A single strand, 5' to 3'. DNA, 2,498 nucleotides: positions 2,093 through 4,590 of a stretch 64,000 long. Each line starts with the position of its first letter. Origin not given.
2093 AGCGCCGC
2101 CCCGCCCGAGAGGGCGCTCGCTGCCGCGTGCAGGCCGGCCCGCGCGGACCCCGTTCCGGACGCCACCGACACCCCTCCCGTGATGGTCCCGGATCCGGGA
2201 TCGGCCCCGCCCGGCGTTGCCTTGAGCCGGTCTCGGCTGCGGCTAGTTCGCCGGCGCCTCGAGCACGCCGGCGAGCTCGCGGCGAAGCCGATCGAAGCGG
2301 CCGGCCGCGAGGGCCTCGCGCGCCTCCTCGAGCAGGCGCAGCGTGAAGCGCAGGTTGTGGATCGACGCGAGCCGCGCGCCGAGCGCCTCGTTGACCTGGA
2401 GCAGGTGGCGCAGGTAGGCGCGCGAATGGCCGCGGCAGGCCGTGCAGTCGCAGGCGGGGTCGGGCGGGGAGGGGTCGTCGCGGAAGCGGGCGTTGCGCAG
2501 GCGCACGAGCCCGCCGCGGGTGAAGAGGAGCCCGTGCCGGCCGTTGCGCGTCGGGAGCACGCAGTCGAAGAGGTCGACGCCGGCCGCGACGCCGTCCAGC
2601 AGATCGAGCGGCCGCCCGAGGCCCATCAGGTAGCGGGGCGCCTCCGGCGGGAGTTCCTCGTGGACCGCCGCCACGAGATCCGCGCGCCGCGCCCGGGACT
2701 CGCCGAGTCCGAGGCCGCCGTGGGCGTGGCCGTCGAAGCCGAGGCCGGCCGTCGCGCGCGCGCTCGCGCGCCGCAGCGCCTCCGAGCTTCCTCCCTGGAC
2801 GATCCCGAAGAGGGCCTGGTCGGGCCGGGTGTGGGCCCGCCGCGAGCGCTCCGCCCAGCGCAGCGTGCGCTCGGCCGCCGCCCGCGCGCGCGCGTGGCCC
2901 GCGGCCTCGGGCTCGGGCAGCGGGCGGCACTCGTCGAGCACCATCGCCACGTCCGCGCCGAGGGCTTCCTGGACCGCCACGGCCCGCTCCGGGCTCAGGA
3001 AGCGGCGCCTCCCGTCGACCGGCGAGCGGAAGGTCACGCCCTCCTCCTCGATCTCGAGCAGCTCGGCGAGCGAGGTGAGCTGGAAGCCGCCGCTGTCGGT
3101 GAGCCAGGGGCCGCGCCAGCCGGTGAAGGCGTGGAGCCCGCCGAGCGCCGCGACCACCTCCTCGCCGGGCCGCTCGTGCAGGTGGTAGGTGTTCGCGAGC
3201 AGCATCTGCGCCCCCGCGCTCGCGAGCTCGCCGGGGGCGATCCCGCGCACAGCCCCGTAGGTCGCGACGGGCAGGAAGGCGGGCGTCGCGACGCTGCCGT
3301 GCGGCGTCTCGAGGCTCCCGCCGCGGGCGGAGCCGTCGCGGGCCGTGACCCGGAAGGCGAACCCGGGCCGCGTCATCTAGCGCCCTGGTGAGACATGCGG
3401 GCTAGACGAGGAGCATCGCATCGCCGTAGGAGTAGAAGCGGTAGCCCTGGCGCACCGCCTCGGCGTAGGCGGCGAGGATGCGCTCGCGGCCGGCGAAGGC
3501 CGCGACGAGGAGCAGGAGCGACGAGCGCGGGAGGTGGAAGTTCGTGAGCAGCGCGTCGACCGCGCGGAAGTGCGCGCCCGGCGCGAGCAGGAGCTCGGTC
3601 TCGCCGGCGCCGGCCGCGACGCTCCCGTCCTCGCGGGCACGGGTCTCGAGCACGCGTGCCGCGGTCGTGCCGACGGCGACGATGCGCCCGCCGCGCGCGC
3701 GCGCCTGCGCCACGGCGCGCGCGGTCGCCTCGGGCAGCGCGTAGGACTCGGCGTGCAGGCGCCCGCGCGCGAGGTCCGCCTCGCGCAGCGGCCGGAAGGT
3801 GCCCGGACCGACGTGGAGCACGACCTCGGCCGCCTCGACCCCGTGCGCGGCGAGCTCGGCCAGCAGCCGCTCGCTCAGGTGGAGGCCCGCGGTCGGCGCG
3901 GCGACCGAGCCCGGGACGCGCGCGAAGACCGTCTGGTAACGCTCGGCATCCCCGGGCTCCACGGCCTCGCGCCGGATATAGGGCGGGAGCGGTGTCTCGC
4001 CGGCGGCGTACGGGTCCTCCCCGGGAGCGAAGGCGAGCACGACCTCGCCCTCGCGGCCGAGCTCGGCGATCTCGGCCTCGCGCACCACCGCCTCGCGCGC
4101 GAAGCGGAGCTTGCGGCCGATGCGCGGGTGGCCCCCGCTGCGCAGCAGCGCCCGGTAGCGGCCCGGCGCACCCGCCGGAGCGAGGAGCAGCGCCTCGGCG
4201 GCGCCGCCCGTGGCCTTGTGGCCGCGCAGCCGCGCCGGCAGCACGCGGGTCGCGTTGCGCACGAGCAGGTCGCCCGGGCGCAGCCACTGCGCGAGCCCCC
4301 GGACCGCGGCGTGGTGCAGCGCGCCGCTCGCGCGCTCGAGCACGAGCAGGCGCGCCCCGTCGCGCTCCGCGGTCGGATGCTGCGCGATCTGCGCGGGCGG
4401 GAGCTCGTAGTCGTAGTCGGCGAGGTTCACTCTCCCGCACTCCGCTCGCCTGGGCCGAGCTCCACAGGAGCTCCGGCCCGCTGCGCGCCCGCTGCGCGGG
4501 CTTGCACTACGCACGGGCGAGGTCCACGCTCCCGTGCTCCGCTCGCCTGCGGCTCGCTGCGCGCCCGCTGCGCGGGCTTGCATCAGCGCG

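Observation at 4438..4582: Intergenic repeat family (at least 3 loci) with a small hairpin preserved by compensatory base changes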

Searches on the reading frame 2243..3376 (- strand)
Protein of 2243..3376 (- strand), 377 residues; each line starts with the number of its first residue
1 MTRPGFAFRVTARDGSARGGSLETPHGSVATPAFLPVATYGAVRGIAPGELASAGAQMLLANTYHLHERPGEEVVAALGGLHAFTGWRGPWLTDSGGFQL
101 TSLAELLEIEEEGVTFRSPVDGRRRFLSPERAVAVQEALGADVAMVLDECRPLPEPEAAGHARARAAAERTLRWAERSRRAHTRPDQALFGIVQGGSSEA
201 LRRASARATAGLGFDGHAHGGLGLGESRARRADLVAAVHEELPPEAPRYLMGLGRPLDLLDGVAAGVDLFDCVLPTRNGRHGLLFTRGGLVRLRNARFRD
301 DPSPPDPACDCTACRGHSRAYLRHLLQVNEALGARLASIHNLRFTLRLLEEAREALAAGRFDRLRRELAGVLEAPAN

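Call 23: find_encoding_contigs(protein=window:2243-3376:-, flank=10000, max_places=6)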
Protein window:2243-3376:- (377 aa): no gene with exactly this product is on record in the collection.

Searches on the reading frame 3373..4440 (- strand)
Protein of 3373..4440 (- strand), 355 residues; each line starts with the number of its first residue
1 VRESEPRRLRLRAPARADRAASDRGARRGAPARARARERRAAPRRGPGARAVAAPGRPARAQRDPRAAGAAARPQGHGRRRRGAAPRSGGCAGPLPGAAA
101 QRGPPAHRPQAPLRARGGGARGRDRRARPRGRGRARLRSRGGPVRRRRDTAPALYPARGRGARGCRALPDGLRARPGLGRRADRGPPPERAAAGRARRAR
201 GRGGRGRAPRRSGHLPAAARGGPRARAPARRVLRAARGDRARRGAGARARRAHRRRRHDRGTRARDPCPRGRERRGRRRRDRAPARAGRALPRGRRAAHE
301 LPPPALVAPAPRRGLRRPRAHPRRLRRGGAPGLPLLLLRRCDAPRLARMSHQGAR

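Call 13: search_protein_families(library=pfam, proteins=[window:3373-4440:-], max_evalue=0.01)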
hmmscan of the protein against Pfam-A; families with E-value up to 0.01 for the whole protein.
window:3373-4440:- (355 aa): 0 families

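Call 21: find_encoding_contigs(protein=window:3402-4430:-, flank=3000, max_places=6)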
Protein window:3402-4430:- (342 aa): no gene with exactly this product is on record in the collection.

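Call 47: find_homologous_proteins(query=window:3405-4430:-, max_evalue=1e-40)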
Query seq(342 aa) (342 aa): 7995 proteins with E <= 1e-40 among 8000 candidates; the best 120 are listed.
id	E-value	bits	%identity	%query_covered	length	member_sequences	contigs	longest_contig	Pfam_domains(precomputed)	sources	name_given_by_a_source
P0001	1.6e-209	713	100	100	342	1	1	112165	PF02547.21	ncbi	-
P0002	4.0e-172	590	84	100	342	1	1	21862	PF02547.21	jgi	jgi:S-adenosylmethionine:tRNA ribosyltransferase-isomerase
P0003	5.8e-172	589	83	100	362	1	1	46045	PF02547.21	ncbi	-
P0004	1.3e-169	582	82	100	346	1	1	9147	PF02547.21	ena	-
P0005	3.1e-169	580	82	100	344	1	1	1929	PF02547.21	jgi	jgi:S-adenosylmethionine:tRNA ribosyltransferase-isomerase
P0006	2.2e-168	578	82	100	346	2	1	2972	PF02547.21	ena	-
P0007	5.6e-167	573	83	100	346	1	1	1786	PF02547.21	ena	-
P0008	1.1e-166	572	82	99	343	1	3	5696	PF02547.21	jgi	jgi:S-adenosylmethionine:tRNA ribosyltransferase-isomerase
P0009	4.5e-166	570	81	100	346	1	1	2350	PF02547.21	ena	-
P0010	4.7e-165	567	80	100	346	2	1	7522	PF02547.21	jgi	jgi:S-adenosylmethionine:tRNA ribosyltransferase-isomerase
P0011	1.5e-164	565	79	100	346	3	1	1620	PF02547.21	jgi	jgi:S-adenosylmethionine:tRNA ribosyltransferase-isomerase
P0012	1.7e-164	565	80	100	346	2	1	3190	PF02547.21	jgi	jgi:S-adenosylmethionine:tRNA ribosyltransferase-isomerase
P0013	3.3e-164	564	80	100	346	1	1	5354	PF02547.21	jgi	jgi:S-adenosylmethionine:tRNA ribosyltransferase-isomerase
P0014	2.0e-163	561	81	100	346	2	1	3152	PF02547.21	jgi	-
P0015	8.1e-162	556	80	100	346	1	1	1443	PF02547.21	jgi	jgi:S-adenosylmethionine:tRNA ribosyltransferase-isomerase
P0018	1.1e-159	549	79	100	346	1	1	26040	PF02547.21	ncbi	-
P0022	1.2e-156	539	77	100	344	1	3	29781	PF02547.21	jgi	jgi:S-adenosylmethionine:tRNA ribosyltransferase-isomerase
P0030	2.9e-147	508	75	99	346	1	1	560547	PF02547.21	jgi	-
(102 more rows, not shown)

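Call 48: find_encoding_contigs(protein=P0001, flank=2500, max_places=2)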
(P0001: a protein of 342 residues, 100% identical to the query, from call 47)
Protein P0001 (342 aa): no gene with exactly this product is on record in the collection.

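Call 49: find_encoding_contigs(protein=P0003, flank=4000, max_places=2)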
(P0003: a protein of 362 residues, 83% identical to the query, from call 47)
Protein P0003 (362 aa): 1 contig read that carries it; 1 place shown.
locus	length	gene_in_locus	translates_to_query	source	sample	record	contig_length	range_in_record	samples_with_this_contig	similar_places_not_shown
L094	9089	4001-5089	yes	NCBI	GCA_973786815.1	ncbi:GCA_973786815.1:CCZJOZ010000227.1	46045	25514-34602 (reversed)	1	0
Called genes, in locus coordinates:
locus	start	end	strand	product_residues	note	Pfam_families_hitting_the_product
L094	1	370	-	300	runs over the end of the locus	PF00294:PfkB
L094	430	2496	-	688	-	PF07719:TPR_2 (faint), PF13174:TPR_6 (faint), PF13428:TPR_14 (faint), PF13432:TPR_16 (faint), PF14559:TPR_19 (faint), PF00515:TPR_1 (faint), PF01464:SLT, PF27553:SLT_superhelical (weak)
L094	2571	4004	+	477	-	PF02638:GHL10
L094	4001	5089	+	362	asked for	PF02547:Queuosine_synth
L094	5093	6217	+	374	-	PF01702:TGT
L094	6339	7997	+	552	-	-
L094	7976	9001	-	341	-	PF00480:ROK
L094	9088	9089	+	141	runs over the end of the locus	-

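Call 50: find_encoding_contigs(protein=P0002, flank=4000, max_places=2)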
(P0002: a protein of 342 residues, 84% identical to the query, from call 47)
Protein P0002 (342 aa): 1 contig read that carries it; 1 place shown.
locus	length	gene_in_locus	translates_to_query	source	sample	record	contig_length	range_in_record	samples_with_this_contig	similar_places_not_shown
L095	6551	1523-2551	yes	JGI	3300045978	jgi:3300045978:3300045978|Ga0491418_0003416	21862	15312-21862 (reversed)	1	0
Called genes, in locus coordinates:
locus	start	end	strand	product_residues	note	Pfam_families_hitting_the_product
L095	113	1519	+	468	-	PF02638:GHL10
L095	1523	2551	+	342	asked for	PF02547:Queuosine_synth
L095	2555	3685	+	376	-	PF01702:TGT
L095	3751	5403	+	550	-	-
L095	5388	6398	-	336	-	PF00480:ROK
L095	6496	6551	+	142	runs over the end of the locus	-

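Call 54: list_cluster_members(proteins=[P0001, P0003])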
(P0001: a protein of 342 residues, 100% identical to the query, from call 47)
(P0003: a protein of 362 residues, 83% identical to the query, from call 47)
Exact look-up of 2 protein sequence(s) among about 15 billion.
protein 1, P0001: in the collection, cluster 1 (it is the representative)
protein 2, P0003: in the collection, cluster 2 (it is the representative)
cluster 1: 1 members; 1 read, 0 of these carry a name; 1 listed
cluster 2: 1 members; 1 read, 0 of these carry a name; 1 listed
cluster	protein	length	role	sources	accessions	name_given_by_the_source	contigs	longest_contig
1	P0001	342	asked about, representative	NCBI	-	-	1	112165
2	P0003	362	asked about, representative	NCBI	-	-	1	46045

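Call 62: find_encoding_contigs(protein=P0004, flank=1500, max_places=1)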
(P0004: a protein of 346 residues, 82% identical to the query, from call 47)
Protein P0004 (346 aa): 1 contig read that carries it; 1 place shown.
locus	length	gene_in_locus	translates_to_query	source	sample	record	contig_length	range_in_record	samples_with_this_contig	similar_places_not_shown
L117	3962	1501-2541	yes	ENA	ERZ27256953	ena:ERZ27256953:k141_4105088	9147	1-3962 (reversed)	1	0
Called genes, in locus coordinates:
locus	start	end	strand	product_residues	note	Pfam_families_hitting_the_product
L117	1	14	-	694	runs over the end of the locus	PF09976:TPR_21 (faint), PF13174:TPR_6 (faint), PF13428:TPR_14 (faint), PF13432:TPR_16 (faint), PF00515:TPR_1 (faint), PF01464:SLT, PF27553:SLT_superhelical (weak)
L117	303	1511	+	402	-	PF02638:GHL10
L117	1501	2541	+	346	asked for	PF02547:Queuosine_synth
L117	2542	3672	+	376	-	PF01702:TGT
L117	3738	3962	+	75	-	?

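Call 63: find_encoding_contigs(protein=P0018, flank=1500, max_places=1)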
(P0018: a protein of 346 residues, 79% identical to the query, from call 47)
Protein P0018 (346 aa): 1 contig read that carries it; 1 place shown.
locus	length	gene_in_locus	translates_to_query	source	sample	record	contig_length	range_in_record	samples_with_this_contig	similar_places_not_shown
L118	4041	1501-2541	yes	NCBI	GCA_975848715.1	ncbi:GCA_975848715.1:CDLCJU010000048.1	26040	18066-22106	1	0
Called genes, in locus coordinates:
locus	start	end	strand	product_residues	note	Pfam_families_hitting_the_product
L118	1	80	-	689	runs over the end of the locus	PF13428:TPR_14 (faint), PF13432:TPR_16 (faint), PF09976:TPR_21 (faint), PF14559:TPR_19 (faint), PF13174:TPR_6 (faint), PF13424:TPR_12 (weak), PF01464:SLT, PF27553:SLT_superhelical (weak), +1 more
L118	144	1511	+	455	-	PF02638:GHL10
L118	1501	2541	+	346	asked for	PF02547:Queuosine_synth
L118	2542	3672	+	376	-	PF01702:TGT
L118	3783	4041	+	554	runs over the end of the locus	-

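Call 64: find_encoding_contigs(protein=P0022, flank=1500, max_places=1)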
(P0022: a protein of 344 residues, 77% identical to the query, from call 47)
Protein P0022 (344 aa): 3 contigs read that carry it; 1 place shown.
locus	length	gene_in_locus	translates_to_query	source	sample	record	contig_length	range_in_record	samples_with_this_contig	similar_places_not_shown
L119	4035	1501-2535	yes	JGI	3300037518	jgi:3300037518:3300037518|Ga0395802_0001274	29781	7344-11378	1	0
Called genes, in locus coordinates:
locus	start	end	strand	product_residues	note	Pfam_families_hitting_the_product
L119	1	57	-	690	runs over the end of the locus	PF13174:TPR_6 (faint), PF00515:TPR_1 (faint), PF01464:SLT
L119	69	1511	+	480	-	PF02638:GHL10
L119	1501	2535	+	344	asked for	PF02547:Queuosine_synth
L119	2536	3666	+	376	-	PF01702:TGT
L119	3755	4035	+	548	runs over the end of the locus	PF00015:MCPsignal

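Call 65: find_encoding_contigs(protein=P0030, flank=1500, max_places=1)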
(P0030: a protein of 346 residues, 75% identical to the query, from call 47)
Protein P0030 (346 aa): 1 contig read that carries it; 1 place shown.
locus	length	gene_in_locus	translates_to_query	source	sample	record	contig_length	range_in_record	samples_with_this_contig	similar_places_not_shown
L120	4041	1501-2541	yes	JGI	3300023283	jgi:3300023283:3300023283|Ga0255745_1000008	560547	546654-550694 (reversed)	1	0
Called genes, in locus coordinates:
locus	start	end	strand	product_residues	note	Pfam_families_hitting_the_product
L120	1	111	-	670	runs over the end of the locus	PF09976:TPR_21 (weak), PF13174:TPR_6 (faint), PF00515:TPR_1 (faint), PF07719:TPR_2 (faint), PF13432:TPR_16 (weak), PF01464:SLT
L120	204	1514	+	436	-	PF02638:GHL10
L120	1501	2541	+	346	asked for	PF02547:Queuosine_synth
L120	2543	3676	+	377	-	PF01702:TGT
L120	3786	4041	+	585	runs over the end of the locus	PF06009: (faint), PF00015:MCPsignal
